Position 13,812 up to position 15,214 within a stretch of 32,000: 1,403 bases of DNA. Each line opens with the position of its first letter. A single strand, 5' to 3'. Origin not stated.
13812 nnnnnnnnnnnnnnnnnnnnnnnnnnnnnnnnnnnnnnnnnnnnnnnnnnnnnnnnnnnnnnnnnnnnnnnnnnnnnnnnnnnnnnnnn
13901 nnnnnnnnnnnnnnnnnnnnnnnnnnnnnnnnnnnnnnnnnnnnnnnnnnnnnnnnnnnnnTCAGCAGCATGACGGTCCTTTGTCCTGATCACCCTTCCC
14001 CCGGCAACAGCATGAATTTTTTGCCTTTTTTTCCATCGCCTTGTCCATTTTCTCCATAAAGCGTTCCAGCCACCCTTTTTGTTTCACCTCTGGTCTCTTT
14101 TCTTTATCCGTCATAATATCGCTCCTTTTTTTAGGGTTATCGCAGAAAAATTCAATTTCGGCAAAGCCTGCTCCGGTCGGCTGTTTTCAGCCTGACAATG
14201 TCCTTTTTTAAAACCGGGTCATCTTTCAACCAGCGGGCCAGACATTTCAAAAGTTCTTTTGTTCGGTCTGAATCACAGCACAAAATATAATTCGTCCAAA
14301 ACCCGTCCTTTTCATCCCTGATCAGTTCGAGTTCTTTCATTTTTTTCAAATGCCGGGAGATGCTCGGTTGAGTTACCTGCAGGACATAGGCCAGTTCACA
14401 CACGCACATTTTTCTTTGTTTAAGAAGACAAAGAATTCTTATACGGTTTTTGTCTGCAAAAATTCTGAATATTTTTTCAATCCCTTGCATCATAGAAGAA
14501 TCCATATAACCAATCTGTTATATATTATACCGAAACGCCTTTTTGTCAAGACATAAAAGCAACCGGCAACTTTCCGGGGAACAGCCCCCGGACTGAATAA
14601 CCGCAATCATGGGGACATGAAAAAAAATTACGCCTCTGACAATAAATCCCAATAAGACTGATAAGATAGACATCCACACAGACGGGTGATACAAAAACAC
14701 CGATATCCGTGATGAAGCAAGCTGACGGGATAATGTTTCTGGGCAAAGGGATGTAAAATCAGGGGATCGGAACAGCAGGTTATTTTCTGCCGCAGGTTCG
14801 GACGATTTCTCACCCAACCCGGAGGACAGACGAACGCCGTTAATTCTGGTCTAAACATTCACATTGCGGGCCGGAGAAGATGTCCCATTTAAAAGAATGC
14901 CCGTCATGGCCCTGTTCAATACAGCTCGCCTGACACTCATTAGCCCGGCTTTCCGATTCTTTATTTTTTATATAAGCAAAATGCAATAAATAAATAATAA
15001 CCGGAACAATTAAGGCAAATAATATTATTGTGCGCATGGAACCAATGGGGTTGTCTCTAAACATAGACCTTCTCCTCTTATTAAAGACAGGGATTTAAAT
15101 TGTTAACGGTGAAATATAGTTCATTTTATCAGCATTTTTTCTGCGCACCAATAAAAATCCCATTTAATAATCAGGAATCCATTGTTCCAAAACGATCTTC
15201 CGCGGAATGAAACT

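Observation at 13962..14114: Hidden 50-aa ORF with a CCC...CC tail, translationally coupled to the ars permease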

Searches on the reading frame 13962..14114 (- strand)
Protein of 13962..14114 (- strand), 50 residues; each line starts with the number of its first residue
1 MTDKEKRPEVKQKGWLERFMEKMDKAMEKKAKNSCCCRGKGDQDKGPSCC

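Call 4: search_protein_families(library=pfam, proteins=[window:13962-14114:-], max_evalue=0.1)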
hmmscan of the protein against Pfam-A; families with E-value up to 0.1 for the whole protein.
window:13962-14114:- (50 aa): 1 family
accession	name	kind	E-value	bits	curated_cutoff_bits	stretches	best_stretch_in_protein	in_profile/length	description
PF03221.22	HTH_Tnp_Tc5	-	0.061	13.8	22.2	1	3-24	40-61/66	Tc5 transposase DNA-binding domain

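Call 5: search_protein_families(library=ncbifam, proteins=[window:13962-14114:-], max_evalue=1)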
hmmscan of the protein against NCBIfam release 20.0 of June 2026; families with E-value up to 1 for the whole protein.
window:13962-14114:- (50 aa): 0 families

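Call 6: find_homologous_proteins(query=window:13962-14114:-, max_evalue=10)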
Query window:13962-14114:- (50 aa): 1 proteins with E <= 10 among 1 candidates.
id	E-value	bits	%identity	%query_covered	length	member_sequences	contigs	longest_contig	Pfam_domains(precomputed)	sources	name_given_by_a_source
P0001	6.7e-26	106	100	100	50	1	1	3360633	-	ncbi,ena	-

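Call 8: find_encoding_contigs(protein=P0001, flank=6000, max_places=5)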
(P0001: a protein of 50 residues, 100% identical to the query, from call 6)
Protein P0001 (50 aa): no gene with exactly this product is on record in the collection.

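Call 13: search_protein_representatives(protein=window:13962-14114:-)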
Query: 50 residues. Proteins with E-value up to 0.001 (for the whole library): 11; up to 1e-10: 1; up to 1e-30: 0. The best 11 are listed.
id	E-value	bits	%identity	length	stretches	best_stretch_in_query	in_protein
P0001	2.1e-26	105.8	100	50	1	1-50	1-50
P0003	8.5e-08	47.9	55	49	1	1-50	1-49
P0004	4.1e-05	39.5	49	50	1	6-50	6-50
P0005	8.8e-05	38.5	50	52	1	1-50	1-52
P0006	3.1e-04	36.8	50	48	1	4-50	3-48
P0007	3.5e-04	36.6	49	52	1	10-50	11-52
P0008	5.9e-04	35.9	39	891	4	21-49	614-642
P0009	6.7e-04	35.8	48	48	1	4-50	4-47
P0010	7.4e-04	35.6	47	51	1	8-50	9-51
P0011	7.7e-04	35.6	49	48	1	3-41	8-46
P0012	7.7e-04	35.6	30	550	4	11-33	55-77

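Call 16: find_homologous_proteins(query=A1, max_evalue=0.001)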
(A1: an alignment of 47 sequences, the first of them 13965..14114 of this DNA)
Query A1 (47 sequences) (50 aa, profile of the alignment): 247 proteins with E <= 0.001 among 2793 candidates; the best 120 are listed.
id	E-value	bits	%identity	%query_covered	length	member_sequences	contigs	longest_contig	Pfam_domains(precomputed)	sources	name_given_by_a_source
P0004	1.3e-16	78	48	100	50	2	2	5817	-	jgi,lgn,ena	-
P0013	2.2e-14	71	43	74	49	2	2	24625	-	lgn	-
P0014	2.2e-14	71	50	80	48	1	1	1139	-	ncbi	-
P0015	2.3e-14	71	51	74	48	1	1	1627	-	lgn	-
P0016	2.6e-14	71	43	92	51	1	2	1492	-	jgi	-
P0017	3.0e-14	71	50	80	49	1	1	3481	-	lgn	-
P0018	4.8e-14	70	46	80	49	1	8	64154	-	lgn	-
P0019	5.0e-14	70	48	100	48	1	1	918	-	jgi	-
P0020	5.5e-14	70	49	100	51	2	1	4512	-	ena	-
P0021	6.4e-14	70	48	84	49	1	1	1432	-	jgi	jgi:hypothetical protein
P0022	6.4e-14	70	53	64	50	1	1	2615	-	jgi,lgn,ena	-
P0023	6.5e-14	70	49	74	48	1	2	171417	-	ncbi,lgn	-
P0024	6.7e-14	70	46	100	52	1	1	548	-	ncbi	-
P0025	7.9e-14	69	44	100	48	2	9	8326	-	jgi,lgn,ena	-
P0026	9.8e-14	69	42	100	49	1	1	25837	-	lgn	-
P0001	8.0e-13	66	100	100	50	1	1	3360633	-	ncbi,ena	-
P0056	1.4e-12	65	48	50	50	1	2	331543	-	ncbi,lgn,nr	ncbi:MAG: hypothetical protein Q8Q08_10230 [Candidatus Omnitrophota bacterium]|nr:hypothetical prote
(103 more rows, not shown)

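Call 26: search_protein_families(library=pfam, alignment_id=A2, max_evalue=0.01)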
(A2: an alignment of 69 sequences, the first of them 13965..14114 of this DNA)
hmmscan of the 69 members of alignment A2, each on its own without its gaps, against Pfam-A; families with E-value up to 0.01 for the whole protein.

A. member 1, window:13965-14114:- (50 aa): 0 families

B. families by the number of members that match (of 69 scanned): 2 families
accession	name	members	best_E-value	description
PF02754.22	CCG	2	0.0045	Cysteine-rich domain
PF12274.14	DUF3615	1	0.0089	Protein of unknown function (DUF3615)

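Call 27: search_solved_structures(query=A2, max_evalue=1)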
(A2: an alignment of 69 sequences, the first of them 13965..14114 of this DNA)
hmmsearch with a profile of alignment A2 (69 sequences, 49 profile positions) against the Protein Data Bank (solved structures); distinct sequences matched with E-value up to 1: 3.
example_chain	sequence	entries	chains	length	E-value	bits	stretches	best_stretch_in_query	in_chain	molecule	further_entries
8vxi_A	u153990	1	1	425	0.61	13.6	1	12-33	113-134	CYP125MRCA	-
8vxg_A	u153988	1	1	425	0.62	13.6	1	12-33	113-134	CYP125MRCA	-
7whf_G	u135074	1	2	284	0.8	13.2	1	2-20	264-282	Heimdallarchaeota Gelsolin domain-containing protein 2DGel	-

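Call 31: predict_structure(alignment_id=A2)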
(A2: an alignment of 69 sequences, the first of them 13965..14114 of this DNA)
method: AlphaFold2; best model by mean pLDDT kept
length: 50 residues; sequences in the alignment: 69
mean_pLDDT: 65.9   pTM: 0.33
mean pLDDT of the five models: 65.9, 65.9, 64.5, 64.1, 63.1
residues with pLDDT >= 90: 0; 70-90: 18; 50-70: 32; < 50: 0
segments of 3 or more residues with pLDDT < 50: none
pLDDT, mean of each block of 10 residues (from residue 1): 55 77 84 60 54
secondary structure, 60 per line:
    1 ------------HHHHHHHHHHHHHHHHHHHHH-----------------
elements in order: H13-33

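Call 71: find_encoding_contigs(protein=P0056, flank=4000, max_places=2)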
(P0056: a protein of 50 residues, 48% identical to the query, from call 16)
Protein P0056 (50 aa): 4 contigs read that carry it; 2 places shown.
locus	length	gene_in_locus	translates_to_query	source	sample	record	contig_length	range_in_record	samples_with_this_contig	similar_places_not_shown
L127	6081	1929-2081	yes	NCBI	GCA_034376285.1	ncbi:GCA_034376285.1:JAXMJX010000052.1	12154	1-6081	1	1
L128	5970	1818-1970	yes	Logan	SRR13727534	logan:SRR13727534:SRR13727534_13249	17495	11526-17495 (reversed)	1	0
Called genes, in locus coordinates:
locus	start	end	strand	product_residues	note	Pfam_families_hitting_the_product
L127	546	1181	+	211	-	PF00932:LTD, PF07589:PEP_exosort_dom (weak)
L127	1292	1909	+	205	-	PF01613:Flavin_Reduct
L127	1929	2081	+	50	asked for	-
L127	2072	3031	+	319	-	PF03773:ArsP_1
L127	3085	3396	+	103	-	PF01022:HTH_5, PF12840:HTH_20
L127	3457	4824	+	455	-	PF02321:OEP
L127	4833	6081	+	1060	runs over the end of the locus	PF00873:ACR_tran, PF02355:SecD_SecF_C (weak)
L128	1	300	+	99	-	?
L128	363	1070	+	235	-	PF00932:LTD, PF07589:PEP_exosort_dom (weak)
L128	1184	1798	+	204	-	PF01613:Flavin_Reduct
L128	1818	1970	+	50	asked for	-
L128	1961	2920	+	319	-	PF03773:ArsP_1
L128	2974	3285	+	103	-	PF01022:HTH_5, PF12840:HTH_20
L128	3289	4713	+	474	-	PF02321:OEP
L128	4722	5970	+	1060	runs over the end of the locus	PF00873:ACR_tran, PF02355:SecD_SecF_C (weak)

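Call 72: find_encoding_contigs(protein=P0003, flank=4000, max_places=2)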
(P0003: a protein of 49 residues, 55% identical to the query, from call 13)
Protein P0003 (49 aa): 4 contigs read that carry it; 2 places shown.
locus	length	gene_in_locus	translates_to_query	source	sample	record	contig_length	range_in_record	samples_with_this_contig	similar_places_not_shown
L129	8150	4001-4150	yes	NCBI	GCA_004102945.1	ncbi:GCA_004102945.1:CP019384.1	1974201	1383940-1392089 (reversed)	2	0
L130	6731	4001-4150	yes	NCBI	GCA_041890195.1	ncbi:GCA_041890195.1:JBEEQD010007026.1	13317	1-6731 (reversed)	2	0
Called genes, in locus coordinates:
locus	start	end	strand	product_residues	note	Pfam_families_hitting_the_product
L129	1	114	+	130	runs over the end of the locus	PF03330:DPBB_1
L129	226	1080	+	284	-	-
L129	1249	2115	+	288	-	PF01988:VIT1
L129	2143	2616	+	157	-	-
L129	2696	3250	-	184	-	PF13801:Metal_resist (weak)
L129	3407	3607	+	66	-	-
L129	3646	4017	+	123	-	PF21476:PF0610-like_N (faint), PF12840:HTH_20, PF01022:HTH_5, PF13412:HTH_24 (faint)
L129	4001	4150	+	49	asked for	-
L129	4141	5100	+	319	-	PF03773:ArsP_1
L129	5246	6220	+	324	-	PF01544:CorA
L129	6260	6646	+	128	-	PF12092:DUF3568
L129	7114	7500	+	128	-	PF07681:DoxX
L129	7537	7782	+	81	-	-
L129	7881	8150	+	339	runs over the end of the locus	-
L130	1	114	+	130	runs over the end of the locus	PF03330:DPBB_1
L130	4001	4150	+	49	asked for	-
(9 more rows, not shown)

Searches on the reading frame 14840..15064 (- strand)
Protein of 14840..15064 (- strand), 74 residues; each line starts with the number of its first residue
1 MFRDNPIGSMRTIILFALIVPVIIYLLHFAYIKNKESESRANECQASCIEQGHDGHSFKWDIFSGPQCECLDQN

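Call 4: search_protein_families(library=pfam, proteins=[window:14840-15064:-], max_evalue=0.1)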
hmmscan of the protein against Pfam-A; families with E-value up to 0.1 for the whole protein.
window:14840-15064:- (74 aa): 1 family
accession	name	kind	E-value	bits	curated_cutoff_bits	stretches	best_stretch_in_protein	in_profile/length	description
PF12669.12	FeoB_associated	-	0.0094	16.6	27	1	12-48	2-33/44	FeoB-associated Cys-rich membrane protein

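Call 5: search_protein_families(library=ncbifam, proteins=[window:14840-15064:-], max_evalue=1)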
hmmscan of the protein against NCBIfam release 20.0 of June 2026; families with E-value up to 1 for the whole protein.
window:14840-15064:- (74 aa): 2 families
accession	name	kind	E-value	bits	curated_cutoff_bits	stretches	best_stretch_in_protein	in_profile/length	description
NF041554.1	SA1362_fam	subfamily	0.0044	17.1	42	1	4-40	22-59/70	SA1362 family protein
NF045939.1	MHJ_0274_fam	hypoth_equivalog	0.09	12.5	80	1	12-45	3-36/165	MHJ_0274 family protein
